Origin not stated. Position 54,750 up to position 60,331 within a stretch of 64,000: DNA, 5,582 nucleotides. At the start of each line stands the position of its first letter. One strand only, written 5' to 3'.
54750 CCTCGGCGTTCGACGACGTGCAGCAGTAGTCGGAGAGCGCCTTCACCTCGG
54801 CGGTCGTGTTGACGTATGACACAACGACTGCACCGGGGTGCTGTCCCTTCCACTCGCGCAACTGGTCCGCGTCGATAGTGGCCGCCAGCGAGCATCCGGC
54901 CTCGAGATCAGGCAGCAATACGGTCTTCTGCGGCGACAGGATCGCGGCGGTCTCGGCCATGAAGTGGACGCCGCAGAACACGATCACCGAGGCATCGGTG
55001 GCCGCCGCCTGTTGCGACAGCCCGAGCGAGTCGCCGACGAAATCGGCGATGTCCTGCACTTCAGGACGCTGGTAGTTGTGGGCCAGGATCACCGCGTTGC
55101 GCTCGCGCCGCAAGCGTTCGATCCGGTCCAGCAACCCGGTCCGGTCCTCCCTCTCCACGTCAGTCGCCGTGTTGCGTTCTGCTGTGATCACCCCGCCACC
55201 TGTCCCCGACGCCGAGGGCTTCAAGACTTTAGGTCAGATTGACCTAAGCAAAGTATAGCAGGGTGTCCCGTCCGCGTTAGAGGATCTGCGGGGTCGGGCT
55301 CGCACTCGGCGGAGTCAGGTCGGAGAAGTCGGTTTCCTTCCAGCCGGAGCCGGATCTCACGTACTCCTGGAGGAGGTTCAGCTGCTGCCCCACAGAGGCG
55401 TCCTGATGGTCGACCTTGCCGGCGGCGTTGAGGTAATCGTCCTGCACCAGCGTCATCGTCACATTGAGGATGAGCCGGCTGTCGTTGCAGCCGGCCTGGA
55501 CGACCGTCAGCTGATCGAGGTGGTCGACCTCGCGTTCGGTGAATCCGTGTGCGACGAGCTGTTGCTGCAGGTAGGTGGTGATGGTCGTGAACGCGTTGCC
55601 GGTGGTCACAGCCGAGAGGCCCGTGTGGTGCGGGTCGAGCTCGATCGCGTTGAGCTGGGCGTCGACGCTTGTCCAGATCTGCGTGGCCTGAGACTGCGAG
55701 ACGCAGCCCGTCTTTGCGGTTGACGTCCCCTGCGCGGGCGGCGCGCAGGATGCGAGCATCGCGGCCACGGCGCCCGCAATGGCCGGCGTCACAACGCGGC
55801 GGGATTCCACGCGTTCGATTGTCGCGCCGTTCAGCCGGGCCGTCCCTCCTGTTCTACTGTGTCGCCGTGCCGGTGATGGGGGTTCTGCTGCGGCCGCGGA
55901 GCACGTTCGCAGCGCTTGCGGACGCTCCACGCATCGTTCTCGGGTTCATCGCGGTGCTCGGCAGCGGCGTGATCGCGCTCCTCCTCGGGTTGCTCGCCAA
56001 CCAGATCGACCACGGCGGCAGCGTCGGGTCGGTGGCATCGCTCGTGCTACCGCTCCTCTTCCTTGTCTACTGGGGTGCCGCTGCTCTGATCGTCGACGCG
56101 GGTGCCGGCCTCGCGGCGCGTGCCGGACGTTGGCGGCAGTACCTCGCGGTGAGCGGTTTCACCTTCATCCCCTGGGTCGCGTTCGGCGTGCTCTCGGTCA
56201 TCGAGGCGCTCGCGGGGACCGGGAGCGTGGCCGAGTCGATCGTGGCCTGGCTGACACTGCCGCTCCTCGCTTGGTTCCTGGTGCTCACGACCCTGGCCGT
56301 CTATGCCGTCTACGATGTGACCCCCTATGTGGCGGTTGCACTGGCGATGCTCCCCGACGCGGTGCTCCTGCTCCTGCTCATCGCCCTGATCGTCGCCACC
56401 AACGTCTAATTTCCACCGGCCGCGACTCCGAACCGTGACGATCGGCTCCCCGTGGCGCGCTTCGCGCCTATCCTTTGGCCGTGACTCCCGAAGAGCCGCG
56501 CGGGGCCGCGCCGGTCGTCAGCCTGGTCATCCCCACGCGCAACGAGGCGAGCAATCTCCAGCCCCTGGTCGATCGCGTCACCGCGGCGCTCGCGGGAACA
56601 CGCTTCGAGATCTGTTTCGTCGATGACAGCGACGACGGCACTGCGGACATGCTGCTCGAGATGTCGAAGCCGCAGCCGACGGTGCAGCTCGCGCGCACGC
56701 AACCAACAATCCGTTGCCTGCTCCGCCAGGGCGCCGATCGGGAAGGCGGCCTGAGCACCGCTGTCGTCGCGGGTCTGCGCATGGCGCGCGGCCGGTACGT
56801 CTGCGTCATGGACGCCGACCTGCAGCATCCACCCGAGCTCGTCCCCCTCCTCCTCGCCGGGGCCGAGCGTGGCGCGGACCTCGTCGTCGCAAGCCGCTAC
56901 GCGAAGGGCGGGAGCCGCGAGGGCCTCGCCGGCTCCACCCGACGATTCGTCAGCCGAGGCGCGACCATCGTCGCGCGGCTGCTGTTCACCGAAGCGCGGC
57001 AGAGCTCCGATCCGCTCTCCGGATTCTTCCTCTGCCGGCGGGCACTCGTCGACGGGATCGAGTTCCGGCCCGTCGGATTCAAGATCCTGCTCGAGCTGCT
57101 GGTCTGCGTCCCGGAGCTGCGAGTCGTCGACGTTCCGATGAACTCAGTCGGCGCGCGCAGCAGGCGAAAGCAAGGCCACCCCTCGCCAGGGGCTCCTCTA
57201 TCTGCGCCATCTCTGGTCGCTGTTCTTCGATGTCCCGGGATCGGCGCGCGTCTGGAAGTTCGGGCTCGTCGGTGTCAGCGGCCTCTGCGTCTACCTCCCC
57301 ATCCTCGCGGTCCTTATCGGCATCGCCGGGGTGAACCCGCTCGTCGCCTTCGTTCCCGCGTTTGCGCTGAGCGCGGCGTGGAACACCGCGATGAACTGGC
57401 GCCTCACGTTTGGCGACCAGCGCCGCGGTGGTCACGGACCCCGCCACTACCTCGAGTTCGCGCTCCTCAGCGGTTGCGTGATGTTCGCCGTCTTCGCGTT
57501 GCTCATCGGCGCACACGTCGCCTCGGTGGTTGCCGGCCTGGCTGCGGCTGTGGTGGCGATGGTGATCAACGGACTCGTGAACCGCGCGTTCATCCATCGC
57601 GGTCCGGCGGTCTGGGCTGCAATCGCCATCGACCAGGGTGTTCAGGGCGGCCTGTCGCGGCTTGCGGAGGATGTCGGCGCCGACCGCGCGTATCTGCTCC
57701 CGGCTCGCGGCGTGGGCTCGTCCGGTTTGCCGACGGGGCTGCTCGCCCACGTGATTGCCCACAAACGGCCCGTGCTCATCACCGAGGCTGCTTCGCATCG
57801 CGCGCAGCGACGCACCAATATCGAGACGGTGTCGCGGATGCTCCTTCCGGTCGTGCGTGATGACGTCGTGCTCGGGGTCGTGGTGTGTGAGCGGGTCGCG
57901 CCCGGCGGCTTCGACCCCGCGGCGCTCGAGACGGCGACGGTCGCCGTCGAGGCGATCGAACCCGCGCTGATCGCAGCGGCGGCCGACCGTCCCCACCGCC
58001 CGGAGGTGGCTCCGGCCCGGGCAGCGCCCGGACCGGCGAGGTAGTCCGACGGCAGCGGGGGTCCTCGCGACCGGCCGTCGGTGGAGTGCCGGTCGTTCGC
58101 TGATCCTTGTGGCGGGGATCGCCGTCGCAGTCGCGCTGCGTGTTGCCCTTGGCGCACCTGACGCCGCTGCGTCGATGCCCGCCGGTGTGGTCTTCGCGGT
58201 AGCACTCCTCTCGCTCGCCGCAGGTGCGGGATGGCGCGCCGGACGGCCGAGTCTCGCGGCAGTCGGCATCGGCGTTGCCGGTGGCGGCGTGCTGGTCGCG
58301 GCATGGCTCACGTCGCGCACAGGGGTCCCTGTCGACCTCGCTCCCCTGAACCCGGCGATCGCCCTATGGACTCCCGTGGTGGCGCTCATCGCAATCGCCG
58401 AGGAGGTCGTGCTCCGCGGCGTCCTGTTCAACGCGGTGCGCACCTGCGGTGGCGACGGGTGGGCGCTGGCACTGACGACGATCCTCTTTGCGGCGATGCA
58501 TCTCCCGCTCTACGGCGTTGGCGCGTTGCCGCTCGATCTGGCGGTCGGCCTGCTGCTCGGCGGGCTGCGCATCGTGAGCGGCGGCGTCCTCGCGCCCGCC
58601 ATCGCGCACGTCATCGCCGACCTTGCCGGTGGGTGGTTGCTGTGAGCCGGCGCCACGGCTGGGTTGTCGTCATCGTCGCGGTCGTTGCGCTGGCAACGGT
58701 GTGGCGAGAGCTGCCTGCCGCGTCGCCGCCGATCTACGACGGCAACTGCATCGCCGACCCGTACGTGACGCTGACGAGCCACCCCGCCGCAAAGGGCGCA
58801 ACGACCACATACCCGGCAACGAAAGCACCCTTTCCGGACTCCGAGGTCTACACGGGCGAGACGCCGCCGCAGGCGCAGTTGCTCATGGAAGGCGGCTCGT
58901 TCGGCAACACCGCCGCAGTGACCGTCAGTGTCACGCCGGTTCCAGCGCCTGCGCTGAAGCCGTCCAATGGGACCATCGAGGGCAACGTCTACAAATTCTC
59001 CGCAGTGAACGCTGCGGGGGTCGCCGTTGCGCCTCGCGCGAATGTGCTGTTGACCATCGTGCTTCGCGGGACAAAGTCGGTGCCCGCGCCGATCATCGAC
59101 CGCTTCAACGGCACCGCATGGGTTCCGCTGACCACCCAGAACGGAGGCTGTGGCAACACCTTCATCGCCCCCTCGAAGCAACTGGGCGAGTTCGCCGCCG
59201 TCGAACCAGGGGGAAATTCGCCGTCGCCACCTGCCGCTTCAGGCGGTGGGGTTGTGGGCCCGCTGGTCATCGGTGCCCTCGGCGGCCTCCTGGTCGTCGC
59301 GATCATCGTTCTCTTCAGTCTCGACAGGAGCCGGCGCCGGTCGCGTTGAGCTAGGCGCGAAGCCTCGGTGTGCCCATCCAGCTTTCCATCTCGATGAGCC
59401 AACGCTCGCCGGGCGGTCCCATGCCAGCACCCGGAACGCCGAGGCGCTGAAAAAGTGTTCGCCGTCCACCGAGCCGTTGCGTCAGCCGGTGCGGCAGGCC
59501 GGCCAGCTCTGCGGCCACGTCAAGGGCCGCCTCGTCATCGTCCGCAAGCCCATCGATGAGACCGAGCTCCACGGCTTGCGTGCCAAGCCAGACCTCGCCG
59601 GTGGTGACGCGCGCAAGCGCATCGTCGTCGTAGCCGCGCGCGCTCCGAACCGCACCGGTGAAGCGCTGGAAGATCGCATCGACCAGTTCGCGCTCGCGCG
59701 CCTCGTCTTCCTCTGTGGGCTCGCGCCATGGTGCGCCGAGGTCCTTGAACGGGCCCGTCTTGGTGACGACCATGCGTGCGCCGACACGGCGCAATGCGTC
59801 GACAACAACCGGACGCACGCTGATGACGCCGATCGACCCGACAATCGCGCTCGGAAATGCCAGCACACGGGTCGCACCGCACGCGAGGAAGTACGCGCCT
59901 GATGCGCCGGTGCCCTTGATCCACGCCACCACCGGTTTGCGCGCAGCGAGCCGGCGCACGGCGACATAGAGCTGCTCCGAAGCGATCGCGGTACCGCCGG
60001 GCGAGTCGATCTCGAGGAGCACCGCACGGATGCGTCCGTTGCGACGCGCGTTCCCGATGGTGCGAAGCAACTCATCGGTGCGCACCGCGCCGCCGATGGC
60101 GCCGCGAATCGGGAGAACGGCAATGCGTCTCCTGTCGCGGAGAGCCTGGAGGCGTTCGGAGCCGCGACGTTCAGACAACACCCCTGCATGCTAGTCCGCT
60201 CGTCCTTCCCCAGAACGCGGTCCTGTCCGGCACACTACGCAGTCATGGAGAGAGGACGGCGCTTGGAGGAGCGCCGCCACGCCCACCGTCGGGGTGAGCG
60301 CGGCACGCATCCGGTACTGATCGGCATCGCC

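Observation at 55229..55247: Perfect 19-bp palindrome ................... abutting the nadA start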

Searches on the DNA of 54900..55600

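Call 50: search_rna_families(source=window, start=54900, end=55600, threshold=evalue, max_evalue=10)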
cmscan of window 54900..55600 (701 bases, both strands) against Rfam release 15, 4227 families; matches with E-value up to 10: 3.
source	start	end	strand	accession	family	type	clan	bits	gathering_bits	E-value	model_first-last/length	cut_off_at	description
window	54923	55066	-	RF01754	radC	Cis-reg;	-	15.9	40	1.2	1-149/149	no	radC RNA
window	54912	55002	+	RF01839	eeev_FSE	Cis-reg; frameshift_element;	-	13.7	80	8.1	1-73/73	no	eastern equine encephalitis ribosomal frameshift element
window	54932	54979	+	RF01129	sR44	Gene; snRNA; snoRNA; CD-box;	-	11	45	5.9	1-55/55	no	Small nucleolar RNA sR44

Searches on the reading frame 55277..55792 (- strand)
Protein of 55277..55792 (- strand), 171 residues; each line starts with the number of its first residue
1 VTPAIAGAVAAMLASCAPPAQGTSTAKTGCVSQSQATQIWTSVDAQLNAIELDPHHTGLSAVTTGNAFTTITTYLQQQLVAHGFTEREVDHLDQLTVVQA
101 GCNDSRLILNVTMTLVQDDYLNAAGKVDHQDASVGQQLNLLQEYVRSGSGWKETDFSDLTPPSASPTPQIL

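Call 55: search_protein_families(library=ncbifam, proteins=[window:55277-55792:-], max_evalue=0.001)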
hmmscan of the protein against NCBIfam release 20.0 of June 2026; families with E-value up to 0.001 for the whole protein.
window:55277-55792:- (171 aa): 0 families

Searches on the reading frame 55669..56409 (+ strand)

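Call 6: search_protein_families(library=pfam, proteins=[window:55669-56409:+], max_evalue=0.01)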
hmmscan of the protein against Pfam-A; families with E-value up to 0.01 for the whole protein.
window:55669-56409:+ (246 aa): 1 family
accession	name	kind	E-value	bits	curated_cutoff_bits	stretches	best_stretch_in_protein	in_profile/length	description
PF04893.22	Yip1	-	6.2e-08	33.1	28.6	1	70-240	1-172/173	Yip1 domain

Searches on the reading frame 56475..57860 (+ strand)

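Call 6: search_protein_families(library=pfam, proteins=[window:56475-57860:+], max_evalue=0.01)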
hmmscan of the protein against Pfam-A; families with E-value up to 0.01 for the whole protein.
window:56475-57860:+ (461 aa): 3 families
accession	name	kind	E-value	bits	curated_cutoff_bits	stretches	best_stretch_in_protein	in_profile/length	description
PF00535.33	Glycos_transf_2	-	2.4e-25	89.8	23.3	1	16-191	1-163/168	Glycosyl transferase family 2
PF13641.12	Glyco_tranf_2_3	-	3.5e-05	24.4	27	1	14-195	2-174/230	Glycosyltransferase like family 2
PF13704.12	Glyco_tranf_2_4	-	0.0036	18.2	27.5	1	46-115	23-81/98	Glycosyl transferase family 2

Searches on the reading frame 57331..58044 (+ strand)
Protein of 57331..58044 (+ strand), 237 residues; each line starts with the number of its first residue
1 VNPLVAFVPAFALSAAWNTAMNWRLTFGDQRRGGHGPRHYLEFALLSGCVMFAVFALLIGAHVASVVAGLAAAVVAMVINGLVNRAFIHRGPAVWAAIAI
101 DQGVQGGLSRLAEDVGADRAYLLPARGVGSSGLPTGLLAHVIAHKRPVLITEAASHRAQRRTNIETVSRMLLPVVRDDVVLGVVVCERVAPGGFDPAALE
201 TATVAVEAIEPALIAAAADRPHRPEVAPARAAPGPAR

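Call 6: search_protein_families(library=pfam, proteins=[window:57331-58044:+], max_evalue=0.01)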
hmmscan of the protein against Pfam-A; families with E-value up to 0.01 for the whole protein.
window:57331-58044:+ (237 aa): 4 families
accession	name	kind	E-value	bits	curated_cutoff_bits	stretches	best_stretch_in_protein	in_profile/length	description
PF01590.32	GAF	-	1.9e-07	32.1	22.4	1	125-212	38-132/133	GAF domain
PF04138.20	GtrA_DPMS_TM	-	4.5e-06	27.3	26.1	1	1-87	26-115/117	GtrA/DPMS, transmembrane domain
PF13185.12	GAF_2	-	6.2e-06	26.9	28.6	1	132-211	51-133/136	GAF domain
PF13492.12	GAF_3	-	0.0057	17.5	27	0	139-200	58-114/129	GAF domain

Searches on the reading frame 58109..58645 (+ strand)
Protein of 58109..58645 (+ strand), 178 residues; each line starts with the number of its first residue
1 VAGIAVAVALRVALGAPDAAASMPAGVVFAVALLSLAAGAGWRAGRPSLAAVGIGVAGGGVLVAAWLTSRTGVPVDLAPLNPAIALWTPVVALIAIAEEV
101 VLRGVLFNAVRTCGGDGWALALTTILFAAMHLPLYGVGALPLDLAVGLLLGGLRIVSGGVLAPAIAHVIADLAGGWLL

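Call 6: search_protein_families(library=pfam, proteins=[window:58109-58645:+], max_evalue=0.01)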
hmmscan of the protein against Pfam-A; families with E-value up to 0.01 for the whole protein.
window:58109-58645:+ (178 aa): 1 family
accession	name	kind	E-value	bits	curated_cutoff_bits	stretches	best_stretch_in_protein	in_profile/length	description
PF02517.21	Rce1-like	-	1.7e-14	54.3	22.4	1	84-172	5-92/93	Type II CAAX prenyl endopeptidase Rce1-like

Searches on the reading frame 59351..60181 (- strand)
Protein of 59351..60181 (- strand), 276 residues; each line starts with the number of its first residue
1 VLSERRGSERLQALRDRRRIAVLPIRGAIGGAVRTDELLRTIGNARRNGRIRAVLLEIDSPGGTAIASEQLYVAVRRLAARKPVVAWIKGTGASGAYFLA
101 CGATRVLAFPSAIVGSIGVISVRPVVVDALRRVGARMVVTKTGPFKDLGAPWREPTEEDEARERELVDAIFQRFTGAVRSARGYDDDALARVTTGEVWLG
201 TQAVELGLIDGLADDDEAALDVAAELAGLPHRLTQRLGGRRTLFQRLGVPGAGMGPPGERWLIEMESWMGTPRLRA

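Call 6: search_protein_families(library=pfam, proteins=[window:59351-60181:-], max_evalue=0.01)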
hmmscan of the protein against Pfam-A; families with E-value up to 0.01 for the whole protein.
window:59351-60181:- (276 aa): 3 families
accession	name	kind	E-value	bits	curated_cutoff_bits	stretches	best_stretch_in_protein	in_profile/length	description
PF01343.23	Peptidase_S49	-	1.4e-33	116.5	24.9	1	78-224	3-149/154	Peptidase family S49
PF25145.1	NfeD1b_N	-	0.00015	21.9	40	1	37-121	18-99/189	NfeD1b, N-terminal domain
PF00574.28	CLP_protease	-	0.00055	20.3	20.2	0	49-108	44-103/182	Clp protease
